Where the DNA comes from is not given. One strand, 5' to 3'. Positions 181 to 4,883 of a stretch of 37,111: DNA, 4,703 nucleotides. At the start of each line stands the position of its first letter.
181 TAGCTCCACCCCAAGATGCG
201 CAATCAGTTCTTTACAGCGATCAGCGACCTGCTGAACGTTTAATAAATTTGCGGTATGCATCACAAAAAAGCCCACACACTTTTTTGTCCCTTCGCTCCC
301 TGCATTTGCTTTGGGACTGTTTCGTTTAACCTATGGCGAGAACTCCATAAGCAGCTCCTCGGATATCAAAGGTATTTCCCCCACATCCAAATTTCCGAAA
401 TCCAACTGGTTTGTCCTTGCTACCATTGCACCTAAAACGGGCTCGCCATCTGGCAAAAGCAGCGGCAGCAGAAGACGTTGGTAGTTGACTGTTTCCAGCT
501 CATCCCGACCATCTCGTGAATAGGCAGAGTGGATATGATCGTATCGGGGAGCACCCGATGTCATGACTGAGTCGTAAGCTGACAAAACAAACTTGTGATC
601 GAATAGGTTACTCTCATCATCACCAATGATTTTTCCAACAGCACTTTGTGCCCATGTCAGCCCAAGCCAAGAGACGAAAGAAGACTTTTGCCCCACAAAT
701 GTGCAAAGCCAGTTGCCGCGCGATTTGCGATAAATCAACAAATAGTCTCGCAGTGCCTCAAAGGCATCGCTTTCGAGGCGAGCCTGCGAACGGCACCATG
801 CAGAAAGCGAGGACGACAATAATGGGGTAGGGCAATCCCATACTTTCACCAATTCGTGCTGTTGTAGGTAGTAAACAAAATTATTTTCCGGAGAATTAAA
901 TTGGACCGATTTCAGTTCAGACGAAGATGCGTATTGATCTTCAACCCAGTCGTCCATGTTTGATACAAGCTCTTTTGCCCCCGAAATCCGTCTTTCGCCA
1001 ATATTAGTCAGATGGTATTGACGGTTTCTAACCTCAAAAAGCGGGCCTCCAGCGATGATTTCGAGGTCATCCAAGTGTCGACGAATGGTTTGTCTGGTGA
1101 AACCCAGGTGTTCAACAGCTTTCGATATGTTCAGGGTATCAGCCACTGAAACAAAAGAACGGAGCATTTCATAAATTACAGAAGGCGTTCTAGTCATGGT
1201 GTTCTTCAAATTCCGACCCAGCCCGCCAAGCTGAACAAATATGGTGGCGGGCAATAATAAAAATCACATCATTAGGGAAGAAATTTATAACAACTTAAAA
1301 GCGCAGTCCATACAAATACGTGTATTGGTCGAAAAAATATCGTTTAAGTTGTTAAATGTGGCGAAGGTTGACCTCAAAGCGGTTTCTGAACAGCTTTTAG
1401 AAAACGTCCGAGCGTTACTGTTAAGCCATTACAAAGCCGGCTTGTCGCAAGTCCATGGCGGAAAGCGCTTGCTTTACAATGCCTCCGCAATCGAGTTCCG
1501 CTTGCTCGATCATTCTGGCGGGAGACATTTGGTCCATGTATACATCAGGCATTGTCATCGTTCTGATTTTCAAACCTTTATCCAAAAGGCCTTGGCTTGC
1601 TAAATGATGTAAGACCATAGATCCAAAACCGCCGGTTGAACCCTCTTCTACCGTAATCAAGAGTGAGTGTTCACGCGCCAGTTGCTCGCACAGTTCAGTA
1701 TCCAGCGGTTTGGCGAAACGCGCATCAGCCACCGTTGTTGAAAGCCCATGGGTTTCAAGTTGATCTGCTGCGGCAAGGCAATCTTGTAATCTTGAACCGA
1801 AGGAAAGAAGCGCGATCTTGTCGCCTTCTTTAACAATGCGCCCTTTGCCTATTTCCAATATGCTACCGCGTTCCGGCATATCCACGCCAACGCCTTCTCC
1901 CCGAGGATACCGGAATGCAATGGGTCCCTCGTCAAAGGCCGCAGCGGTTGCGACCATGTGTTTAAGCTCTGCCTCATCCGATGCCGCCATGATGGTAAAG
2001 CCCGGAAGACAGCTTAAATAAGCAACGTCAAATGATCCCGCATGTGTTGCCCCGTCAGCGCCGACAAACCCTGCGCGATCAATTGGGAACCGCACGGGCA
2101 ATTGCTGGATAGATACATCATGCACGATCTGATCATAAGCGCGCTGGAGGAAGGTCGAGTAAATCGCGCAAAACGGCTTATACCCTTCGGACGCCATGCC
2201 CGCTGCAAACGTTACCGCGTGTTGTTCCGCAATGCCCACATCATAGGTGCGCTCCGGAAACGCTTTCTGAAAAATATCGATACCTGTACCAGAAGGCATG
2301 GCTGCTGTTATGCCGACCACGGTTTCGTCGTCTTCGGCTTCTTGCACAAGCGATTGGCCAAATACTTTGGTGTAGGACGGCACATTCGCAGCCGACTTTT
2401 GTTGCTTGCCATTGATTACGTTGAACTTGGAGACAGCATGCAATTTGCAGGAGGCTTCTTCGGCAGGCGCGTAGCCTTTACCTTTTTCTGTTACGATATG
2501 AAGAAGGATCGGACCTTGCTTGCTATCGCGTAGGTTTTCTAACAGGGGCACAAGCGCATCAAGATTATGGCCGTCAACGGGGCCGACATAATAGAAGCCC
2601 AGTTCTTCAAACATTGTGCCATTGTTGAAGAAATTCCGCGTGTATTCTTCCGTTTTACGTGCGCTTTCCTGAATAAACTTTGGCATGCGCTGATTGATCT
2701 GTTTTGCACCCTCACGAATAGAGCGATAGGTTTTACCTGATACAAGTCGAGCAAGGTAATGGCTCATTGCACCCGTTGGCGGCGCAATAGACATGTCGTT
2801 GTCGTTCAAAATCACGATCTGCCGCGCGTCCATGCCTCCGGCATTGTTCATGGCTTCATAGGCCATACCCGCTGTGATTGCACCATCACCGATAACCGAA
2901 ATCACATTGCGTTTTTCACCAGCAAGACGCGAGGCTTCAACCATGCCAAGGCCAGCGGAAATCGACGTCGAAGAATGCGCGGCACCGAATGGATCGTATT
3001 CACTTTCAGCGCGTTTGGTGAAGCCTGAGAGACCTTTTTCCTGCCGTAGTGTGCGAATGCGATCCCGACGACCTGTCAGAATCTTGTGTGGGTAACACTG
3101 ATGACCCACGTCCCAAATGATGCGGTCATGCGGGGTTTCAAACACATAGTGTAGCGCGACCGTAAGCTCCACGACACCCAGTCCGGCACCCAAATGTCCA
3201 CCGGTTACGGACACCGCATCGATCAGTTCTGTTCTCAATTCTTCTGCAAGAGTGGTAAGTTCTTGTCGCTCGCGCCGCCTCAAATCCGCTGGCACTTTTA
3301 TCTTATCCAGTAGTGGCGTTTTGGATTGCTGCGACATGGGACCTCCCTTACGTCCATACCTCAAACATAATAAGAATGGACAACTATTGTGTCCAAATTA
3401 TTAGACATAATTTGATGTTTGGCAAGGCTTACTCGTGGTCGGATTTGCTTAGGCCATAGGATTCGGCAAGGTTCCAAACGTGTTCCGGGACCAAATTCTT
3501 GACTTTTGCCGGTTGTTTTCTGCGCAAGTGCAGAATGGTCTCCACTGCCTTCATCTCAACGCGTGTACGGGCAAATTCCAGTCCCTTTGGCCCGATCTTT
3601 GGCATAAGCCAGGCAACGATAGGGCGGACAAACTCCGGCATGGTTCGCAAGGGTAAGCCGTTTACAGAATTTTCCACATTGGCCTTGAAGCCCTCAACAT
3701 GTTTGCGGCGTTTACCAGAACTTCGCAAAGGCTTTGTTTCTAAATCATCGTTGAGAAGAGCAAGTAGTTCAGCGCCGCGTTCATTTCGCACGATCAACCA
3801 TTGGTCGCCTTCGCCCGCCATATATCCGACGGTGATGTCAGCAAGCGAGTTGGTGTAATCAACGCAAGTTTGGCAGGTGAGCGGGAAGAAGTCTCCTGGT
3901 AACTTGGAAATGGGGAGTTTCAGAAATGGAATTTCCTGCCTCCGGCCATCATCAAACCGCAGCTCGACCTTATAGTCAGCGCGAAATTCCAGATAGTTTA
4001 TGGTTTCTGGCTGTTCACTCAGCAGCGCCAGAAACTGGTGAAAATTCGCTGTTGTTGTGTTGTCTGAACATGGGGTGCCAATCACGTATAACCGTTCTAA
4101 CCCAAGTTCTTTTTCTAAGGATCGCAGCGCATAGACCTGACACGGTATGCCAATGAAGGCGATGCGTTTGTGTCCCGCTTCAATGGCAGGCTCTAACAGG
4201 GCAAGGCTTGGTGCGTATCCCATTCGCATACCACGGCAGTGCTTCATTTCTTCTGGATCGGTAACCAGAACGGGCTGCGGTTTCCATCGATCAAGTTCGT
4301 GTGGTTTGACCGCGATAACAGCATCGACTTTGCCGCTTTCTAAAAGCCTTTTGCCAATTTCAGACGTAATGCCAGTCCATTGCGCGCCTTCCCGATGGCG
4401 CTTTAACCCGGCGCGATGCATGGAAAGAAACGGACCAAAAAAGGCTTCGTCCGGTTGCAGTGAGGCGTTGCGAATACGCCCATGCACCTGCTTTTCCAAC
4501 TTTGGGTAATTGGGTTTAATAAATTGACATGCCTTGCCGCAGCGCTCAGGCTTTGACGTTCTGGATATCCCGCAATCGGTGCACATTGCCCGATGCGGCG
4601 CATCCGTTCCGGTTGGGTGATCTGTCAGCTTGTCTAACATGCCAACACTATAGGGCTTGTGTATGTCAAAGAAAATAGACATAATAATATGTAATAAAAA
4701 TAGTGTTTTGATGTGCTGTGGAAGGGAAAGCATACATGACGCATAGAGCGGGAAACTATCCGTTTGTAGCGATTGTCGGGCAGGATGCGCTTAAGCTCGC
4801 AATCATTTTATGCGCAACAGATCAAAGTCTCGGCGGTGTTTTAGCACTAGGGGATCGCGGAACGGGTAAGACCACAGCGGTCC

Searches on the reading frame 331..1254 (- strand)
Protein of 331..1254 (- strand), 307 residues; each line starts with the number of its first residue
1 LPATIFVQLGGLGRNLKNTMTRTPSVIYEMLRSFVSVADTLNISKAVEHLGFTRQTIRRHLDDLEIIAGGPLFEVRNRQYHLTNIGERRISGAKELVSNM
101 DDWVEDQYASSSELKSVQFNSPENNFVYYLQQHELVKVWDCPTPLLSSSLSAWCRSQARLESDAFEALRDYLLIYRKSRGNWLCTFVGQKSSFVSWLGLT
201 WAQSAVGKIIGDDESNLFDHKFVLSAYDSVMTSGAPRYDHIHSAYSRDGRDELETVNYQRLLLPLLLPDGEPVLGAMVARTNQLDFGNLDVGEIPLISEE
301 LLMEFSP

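Call 61: search_protein_families(library=ncbifam, proteins=[window:331-1254:-], max_evalue=0.00001)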
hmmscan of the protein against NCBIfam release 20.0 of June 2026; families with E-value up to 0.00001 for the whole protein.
window:331-1254:- (307 aa): 7 families
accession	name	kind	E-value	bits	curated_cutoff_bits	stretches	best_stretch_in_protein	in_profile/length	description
NF007501.0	PRK10094.1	equivalog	5e-08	32.5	372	1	29-105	5-81/308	HTH-type transcriptional activator AllS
NF040786.1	LysR_Sec_metab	equivalog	8.9e-07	28.2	250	1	31-112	6-87/298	selenium metabolism-associated LysR family transcriptional regulator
NF007385.0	PRK09906.1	equivalog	2e-06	27.2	356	1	31-101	6-76/296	DNA-binding transcriptional regulator HcaR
NF008722.0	PRK11716.1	equivalog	5.5e-06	25.6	246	1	30-107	5-82/293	HTH-type transcriptional activator IlvY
NF007439.0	PRK09986.1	equivalog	7e-06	25.6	290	1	26-102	7-83/296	LysR family transcriptional regulator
NF047520.1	trans_act_CidR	equivalog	8.3e-06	25.2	415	0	31-102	6-77/292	cidABC operon transcriptional activator CidR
NF008352.0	PRK11139.1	subfamily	9.3e-06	24.9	288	0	29-106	9-86/305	transcriptional regulator GcvA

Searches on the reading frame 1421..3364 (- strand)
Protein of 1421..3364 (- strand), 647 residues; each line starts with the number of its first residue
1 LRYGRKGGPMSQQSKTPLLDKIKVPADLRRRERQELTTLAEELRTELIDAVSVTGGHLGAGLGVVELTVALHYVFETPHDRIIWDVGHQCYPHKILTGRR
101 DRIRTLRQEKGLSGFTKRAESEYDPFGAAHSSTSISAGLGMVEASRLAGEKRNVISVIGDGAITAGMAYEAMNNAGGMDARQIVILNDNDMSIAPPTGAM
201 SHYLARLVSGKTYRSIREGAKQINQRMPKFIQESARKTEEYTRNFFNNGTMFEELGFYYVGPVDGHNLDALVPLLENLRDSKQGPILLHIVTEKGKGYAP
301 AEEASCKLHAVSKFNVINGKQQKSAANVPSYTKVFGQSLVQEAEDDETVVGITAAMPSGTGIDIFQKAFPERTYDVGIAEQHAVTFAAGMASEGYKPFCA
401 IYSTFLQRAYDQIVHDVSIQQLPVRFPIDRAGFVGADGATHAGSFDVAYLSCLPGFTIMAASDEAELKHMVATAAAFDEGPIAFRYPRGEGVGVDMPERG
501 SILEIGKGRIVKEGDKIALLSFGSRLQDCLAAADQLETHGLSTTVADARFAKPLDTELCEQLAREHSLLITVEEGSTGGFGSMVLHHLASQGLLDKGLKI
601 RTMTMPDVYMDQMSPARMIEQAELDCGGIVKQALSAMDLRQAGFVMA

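Call 61: search_protein_families(library=ncbifam, proteins=[window:1421-3364:-], max_evalue=0.00001)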
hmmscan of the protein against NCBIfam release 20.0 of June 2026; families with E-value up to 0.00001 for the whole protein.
window:1421-3364:- (647 aa): 10 families
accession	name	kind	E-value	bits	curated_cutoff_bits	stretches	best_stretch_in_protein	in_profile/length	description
TIGR00204.1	dxs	equivalog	1.4e-241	803.3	465.95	1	21-633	3-611/616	1-deoxy-D-xylulose-5-phosphate synthase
NF003933.0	PRK05444.2-2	equivalog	2.6e-171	571.2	395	1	14-635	3-603/606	1-deoxy-D-xylulose-5-phosphate synthase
NF008968.0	PRK12315.1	subfamily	1.7e-145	485.6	510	2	250-635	202-579/582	1-deoxy-D-xylulose-5-phosphate synthase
NF004559.0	PRK05899.2-5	equivalog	1.8e-54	185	488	1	321-638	311-625/627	transketolase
NF004556.0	PRK05899.2-2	equivalog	8.2e-24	83.8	575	1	339-635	332-636/639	transketolase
NF006667.0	PRK09212.1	subfamily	3.9e-22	78.6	321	1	366-610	46-298/327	pyruvate dehydrogenase complex E1 component subunit beta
NF008854.0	PRK11892.1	equivalog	2.2e-16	59.6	454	1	365-593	183-420/464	pyruvate dehydrogenase complex E1 component subunit beta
TIGR00232.1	tktlase_bact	equivalog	5.5e-12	44.8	682.25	1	371-580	396-609/654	transketolase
NF004558.0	PRK05899.2-4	equivalog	1e-10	40.7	788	1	324-579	342-603/651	transketolase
TIGR03181.1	PDH_E1_alph_x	equivalog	2.3e-08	33.3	411.35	1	133-199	126-192/341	pyruvate dehydrogenase (acetyl-transferring) E1 component subunit alpha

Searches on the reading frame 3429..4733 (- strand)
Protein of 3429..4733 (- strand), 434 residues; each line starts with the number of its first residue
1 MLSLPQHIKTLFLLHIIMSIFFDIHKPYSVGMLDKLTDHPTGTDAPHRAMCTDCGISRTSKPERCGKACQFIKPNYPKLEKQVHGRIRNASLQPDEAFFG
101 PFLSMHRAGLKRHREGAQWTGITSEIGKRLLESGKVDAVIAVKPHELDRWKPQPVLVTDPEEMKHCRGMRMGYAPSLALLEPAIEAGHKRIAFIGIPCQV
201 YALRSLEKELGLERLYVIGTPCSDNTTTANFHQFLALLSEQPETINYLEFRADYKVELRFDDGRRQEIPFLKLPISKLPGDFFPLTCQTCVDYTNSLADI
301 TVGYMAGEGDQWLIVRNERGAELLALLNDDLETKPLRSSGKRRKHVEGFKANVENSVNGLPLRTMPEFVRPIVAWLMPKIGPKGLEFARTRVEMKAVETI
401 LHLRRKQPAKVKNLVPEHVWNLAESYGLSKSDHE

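Call 61: search_protein_families(library=ncbifam, proteins=[window:3429-4733:-], max_evalue=0.00001)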
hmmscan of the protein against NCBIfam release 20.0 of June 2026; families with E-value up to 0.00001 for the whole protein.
window:3429-4733:- (434 aa): 4 families
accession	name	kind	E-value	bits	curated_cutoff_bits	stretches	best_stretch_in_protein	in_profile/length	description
NF006807.0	PRK09325.1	subfamily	4.2e-23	81.8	269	1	107-337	14-247/283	coenzyme F420-reducing hydrogenase subunit beta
NF006808.0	PRK09326.1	equivalog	1.2e-21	77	444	1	115-333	89-300/341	F420H2 dehydrogenase subunit F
NF040616.1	F420_dehyd_FpoF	exception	1.3e-20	73.7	475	1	117-333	90-299/337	F420H2 dehydrogenase subunit FpoF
TIGR03289.1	frhB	equivalog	5.1e-19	68.4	331.5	1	108-338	12-245/275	coenzyme F420 hydrogenase subunit beta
